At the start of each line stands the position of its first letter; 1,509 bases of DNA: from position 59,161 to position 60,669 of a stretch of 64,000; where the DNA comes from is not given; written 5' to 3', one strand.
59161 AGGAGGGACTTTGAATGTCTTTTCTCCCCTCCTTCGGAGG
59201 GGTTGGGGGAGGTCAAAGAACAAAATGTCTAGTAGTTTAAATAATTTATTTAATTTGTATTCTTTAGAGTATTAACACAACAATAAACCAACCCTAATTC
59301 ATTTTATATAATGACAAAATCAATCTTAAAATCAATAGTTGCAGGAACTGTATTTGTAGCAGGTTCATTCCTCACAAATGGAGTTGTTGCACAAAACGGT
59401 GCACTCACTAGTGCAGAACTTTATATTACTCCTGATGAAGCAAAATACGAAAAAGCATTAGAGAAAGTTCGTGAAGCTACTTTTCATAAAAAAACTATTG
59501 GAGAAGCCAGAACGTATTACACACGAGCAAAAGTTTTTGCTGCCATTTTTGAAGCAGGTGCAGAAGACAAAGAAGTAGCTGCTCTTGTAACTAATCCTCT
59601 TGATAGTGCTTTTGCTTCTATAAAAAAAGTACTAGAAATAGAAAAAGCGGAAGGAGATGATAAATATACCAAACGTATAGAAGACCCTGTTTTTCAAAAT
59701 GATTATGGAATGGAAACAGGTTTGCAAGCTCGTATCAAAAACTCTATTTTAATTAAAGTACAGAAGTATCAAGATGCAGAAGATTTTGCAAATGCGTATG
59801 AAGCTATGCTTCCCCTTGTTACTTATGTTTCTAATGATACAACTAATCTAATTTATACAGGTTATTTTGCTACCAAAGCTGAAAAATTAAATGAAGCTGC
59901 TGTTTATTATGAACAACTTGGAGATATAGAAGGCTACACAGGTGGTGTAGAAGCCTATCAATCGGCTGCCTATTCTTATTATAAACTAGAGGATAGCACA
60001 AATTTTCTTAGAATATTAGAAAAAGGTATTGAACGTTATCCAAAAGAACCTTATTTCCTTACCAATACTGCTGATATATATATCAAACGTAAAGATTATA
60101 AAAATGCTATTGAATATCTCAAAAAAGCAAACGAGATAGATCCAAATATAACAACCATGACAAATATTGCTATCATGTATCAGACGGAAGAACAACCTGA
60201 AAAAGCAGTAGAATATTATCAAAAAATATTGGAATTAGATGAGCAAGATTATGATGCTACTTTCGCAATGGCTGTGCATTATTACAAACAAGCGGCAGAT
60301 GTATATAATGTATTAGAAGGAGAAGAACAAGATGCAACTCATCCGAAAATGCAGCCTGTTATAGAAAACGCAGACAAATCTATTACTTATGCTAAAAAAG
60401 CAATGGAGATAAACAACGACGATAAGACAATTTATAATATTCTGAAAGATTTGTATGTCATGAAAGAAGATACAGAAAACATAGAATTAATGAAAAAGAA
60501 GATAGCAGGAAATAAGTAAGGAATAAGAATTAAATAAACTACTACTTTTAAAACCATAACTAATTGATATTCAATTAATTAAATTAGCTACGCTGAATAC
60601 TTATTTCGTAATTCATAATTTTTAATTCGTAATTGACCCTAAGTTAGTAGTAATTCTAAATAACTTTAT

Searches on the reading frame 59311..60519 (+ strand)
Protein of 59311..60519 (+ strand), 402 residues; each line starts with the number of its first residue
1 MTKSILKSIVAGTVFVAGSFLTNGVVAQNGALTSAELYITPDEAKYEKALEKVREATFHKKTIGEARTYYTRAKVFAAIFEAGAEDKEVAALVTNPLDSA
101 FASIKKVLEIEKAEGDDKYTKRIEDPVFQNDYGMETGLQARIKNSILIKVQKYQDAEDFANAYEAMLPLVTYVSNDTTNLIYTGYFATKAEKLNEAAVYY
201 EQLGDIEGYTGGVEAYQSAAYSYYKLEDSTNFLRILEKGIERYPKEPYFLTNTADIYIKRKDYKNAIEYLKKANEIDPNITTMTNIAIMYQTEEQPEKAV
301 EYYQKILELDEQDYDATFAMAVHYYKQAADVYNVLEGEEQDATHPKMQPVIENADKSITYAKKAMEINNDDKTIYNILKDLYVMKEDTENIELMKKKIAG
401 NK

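Call 88: search_protein_families(library=pfam, proteins=[window:59311-60519:+], max_evalue=0.001)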
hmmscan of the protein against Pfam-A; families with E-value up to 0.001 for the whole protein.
window:59311-60519:+ (402 aa): 14 families
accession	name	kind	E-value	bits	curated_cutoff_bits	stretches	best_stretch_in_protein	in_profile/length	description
PF13181.12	TPR_8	-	1.8e-12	46.8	25.7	2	252-279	6-33/34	Tetratricopeptide repeat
PF00515.34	TPR_1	-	2.7e-10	40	27.8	2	284-313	5-34/34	Tetratricopeptide repeat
PF07719.23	TPR_2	-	5.9e-10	38.9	27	1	248-279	2-33/34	Tetratricopeptide repeat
PF13424.12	TPR_12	-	4.3e-09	36.9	30.1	1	252-312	8-77/77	Tetratricopeptide repeat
PF13428.12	TPR_14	-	9.6e-09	35.5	23.5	0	288-321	9-42/44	Tetratricopeptide repeat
PF14559.12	TPR_19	-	5.9e-07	30.2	25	0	233-279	11-57/68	Tetratricopeptide repeat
PF13176.12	TPR_7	-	1.4e-06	28.4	27.9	0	283-313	2-32/36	Tetratricopeptide repeat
PF13432.12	TPR_16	-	3.5e-06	27.8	32.7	0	220-278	4-62/65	Tetratricopeptide repeat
PF13374.12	TPR_10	-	3.3e-05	24.2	27.5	0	281-308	3-30/42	Tetratricopeptide repeat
PF23914.1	TPR_CcmH_CycH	-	3.9e-05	24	42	0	256-328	59-135/158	Cytochrome c-type biogenesis protein H TPR domain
PF13174.12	TPR_6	-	0.0004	21.3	26.3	0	252-279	5-32/33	Tetratricopeptide repeat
PF13429.12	TPR_15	-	0.00071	19.5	26.2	0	152-283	56-182/280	Tetratricopeptide repeat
PF13371.12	TPR_9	-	0.0008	19.8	35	0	256-321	4-70/73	Tetratricopeptide repeat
PF13431.12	TPR_17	-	0.00097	19.7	24.4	0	236-267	2-33/34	Tetratricopeptide repeat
